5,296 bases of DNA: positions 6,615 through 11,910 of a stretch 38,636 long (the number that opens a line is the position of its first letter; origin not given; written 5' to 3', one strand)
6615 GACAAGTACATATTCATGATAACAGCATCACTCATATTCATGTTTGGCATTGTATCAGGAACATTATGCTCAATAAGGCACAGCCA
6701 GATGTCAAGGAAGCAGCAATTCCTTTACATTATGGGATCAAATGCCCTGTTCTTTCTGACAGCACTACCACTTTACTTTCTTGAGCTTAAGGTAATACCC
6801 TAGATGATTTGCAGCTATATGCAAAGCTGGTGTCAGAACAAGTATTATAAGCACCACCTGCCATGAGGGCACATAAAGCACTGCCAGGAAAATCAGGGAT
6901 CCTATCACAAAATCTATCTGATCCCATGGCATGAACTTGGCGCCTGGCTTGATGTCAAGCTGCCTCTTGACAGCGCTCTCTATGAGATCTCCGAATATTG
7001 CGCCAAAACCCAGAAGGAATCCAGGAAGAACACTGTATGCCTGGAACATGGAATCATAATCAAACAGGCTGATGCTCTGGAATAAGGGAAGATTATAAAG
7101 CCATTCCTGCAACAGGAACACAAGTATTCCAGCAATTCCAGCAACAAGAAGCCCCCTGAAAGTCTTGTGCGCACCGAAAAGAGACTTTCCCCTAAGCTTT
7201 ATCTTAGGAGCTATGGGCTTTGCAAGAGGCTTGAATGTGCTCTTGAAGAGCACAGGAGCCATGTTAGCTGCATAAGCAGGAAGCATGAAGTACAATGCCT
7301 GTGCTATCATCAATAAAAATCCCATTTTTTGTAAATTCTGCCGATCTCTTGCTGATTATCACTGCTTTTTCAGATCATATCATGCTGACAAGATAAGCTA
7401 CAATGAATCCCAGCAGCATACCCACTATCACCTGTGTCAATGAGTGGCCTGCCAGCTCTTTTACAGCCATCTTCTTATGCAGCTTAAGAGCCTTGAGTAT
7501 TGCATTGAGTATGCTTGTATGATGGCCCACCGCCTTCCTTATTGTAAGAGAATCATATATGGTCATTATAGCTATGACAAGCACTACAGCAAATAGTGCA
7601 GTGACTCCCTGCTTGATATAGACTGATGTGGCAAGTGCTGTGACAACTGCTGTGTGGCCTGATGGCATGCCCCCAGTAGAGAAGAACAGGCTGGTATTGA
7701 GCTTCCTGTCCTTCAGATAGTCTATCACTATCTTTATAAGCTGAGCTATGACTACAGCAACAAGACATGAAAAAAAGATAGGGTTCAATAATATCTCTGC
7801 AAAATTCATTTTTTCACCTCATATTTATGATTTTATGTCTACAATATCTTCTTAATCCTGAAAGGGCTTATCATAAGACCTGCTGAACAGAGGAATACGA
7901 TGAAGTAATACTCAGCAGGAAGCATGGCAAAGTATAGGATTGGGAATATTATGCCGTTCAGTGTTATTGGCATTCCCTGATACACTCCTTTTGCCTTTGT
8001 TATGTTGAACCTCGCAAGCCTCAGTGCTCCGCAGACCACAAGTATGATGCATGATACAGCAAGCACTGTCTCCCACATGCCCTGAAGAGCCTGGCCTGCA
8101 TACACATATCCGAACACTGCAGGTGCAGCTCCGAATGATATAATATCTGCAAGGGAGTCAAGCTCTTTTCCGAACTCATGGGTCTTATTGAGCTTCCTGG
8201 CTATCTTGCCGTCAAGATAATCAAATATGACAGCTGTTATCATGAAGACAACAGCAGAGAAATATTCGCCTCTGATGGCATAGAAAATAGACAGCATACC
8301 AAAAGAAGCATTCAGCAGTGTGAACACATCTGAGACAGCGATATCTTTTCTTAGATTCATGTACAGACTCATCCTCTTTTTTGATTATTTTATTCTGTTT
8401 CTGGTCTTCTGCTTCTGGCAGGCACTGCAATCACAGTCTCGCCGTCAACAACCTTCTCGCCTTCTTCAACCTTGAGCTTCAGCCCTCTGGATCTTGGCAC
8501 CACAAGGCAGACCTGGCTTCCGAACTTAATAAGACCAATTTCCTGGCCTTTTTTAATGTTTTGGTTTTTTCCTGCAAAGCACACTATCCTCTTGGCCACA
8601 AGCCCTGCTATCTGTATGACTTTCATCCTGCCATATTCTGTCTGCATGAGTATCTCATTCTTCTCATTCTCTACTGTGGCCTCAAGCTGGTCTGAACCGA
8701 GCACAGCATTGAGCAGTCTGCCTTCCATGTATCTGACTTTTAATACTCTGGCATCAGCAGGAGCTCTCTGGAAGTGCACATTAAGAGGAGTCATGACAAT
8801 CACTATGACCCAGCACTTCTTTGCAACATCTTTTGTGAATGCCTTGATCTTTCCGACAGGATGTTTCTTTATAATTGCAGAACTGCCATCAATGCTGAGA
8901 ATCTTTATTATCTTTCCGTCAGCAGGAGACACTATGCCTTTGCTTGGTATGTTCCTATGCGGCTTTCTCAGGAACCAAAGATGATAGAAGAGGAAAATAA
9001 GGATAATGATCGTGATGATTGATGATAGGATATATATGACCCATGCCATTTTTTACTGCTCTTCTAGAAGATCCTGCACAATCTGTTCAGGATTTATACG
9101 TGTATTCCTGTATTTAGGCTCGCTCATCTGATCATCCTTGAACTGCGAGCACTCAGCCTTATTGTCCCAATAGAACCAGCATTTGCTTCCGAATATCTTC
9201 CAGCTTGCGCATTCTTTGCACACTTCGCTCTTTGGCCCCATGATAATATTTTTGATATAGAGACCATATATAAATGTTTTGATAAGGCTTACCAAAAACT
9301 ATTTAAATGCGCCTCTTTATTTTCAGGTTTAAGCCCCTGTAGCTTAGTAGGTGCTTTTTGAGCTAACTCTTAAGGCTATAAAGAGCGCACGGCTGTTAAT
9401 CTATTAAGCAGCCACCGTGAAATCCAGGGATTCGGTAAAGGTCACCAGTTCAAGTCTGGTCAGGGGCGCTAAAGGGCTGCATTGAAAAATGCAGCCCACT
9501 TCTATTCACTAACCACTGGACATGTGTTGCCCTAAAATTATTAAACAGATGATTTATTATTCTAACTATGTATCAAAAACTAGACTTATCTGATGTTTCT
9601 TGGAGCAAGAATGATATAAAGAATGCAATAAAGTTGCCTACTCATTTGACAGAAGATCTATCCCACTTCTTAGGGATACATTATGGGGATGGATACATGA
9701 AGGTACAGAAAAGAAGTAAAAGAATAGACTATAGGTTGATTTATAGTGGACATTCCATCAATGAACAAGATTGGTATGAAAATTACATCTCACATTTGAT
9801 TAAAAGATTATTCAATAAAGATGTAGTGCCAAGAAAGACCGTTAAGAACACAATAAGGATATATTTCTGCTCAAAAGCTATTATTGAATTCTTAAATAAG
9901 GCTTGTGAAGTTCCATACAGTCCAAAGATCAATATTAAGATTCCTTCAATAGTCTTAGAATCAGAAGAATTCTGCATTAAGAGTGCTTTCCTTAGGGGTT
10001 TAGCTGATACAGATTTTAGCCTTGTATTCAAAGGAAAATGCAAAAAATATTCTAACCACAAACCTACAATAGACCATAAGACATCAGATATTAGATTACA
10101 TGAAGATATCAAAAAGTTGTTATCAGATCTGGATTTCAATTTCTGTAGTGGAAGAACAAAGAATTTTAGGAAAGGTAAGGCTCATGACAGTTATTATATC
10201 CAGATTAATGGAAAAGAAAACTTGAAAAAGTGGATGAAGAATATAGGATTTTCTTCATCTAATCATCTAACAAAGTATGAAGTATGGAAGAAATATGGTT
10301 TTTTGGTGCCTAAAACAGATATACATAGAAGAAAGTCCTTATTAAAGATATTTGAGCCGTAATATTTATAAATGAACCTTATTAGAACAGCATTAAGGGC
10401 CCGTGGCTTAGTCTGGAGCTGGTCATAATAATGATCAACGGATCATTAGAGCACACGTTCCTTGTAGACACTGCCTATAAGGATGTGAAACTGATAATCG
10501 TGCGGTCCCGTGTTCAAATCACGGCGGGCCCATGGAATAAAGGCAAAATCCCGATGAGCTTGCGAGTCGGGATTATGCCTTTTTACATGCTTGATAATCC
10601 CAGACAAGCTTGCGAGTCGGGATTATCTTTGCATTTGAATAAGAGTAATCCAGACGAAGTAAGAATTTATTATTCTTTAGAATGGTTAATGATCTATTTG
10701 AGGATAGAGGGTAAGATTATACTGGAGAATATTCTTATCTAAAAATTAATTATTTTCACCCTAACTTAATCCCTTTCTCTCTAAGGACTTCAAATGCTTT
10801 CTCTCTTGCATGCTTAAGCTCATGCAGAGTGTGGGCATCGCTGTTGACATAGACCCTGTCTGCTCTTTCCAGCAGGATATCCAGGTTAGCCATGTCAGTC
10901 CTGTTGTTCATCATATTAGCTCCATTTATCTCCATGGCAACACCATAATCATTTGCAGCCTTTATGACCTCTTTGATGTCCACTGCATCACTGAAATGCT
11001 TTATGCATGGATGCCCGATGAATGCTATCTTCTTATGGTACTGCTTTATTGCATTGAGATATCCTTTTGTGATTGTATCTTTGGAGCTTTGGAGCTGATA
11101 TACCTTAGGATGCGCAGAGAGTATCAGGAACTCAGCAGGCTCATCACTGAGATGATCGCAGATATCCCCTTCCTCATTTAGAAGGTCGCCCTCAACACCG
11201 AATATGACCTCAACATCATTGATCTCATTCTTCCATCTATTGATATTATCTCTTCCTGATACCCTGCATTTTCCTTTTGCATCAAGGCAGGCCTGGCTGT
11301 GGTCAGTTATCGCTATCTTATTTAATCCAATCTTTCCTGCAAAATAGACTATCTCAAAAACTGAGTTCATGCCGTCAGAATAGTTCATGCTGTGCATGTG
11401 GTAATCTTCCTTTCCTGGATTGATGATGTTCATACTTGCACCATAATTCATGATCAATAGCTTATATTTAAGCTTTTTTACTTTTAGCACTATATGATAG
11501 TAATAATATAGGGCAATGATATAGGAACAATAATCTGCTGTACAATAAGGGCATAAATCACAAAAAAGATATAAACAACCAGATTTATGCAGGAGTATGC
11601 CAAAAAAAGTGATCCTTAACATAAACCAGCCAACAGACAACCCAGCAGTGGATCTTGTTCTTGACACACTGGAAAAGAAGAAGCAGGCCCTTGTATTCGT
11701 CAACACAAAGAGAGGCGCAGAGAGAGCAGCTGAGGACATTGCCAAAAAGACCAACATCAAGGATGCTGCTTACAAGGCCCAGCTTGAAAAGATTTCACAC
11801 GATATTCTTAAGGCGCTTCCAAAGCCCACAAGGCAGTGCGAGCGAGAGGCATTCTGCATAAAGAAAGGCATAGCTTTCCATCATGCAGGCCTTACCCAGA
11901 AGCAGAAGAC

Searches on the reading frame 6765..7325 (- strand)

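Call 51: search_protein_families(library=pfam, proteins=[window:6765-7325:-], max_evalue=0.001)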
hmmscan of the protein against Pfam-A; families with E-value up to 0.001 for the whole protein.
window:6765-7325:- (186 aa): 2 families
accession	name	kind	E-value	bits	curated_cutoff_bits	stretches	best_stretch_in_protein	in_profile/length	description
PF01864.22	CarS-like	-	2.9e-33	115.8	22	1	5-186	3-175/175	CDP-archaeol synthase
PF01148.25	CTP_transf_1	-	2.9e-07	31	24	1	54-133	170-238/264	Cytidylyltransferase family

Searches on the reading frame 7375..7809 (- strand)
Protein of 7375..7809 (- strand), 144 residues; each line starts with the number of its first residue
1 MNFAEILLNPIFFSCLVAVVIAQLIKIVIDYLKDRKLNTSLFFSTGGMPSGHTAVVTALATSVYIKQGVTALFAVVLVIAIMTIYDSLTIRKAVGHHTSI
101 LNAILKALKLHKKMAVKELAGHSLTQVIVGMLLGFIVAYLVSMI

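Call 51: search_protein_families(library=pfam, proteins=[window:7375-7809:-], max_evalue=0.001)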
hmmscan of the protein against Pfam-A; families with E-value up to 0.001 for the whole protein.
window:7375-7809:- (144 aa): 2 families
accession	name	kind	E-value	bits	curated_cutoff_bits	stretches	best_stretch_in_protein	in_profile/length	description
PF02681.20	DUF212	-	3.4e-37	127.9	26.5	1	9-137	3-126/126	Divergent PAP2 family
PF01569.27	PAP2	-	2.2e-05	24.7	27.2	0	121-142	101-122/130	PAP2 superfamily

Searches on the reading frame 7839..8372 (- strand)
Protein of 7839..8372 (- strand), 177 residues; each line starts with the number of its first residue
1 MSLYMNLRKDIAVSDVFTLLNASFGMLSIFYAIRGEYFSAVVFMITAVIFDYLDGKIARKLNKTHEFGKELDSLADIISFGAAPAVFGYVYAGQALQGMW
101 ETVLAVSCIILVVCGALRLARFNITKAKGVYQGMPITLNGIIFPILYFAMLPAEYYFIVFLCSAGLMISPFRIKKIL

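Call 51: search_protein_families(library=pfam, proteins=[window:7839-8372:-], max_evalue=0.001)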
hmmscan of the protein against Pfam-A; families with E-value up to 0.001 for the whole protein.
window:7839-8372:- (177 aa): 1 family
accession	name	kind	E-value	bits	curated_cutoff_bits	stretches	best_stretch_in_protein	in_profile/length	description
PF01066.26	CDP-OH_P_transf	-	2e-22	80.6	22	1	13-160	3-143/152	CDP-alcohol phosphatidyltransferase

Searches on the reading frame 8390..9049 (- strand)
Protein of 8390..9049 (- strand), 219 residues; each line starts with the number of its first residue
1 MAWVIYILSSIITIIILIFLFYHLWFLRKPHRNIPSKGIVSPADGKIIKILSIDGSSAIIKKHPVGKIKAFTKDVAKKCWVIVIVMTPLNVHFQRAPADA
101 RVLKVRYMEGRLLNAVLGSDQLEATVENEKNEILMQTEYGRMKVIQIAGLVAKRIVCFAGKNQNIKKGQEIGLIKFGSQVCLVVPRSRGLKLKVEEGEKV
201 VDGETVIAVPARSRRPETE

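Call 51: search_protein_families(library=pfam, proteins=[window:8390-9049:-], max_evalue=0.001)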
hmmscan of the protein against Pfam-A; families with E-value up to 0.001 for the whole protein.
window:8390-9049:- (219 aa): 1 family
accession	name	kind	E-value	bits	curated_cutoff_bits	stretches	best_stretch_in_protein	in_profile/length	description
PF02666.20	PS_Dcarbxylase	-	3.7e-43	147.9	22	1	24-208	6-198/198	Phosphatidylserine decarboxylase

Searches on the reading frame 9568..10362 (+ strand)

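Call 11: search_protein_families(library=pfam, proteins=[window:9568-10362:+], max_evalue=0.001)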
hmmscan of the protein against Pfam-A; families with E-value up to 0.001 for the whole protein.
window:9568-10362:+ (264 aa): 1 family
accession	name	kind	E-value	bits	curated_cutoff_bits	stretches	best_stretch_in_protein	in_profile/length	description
PF14528.11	LAGLIDADG_3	-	4.1e-07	30.6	22.5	1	138-227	3-82/82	LAGLIDADG-like domain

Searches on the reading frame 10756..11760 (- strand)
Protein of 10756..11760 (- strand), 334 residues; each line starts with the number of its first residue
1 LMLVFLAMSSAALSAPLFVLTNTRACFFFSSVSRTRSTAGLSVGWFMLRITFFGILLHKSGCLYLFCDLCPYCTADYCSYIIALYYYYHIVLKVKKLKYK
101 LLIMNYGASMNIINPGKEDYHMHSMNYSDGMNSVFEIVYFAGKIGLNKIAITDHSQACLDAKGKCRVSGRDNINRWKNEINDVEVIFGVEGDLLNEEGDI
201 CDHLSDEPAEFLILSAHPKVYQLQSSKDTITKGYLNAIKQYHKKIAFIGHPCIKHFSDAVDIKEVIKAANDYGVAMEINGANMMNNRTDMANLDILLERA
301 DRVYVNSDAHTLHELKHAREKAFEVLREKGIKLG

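Call 11: search_protein_families(library=pfam, proteins=[window:10756-11760:-], max_evalue=0.001)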
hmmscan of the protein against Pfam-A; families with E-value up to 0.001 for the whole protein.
window:10756-11760:- (334 aa): 1 family
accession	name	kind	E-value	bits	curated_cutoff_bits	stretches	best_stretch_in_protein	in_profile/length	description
PF02811.25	PHP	-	1.9e-09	38.5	26.4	1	119-250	1-128/164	PHP domain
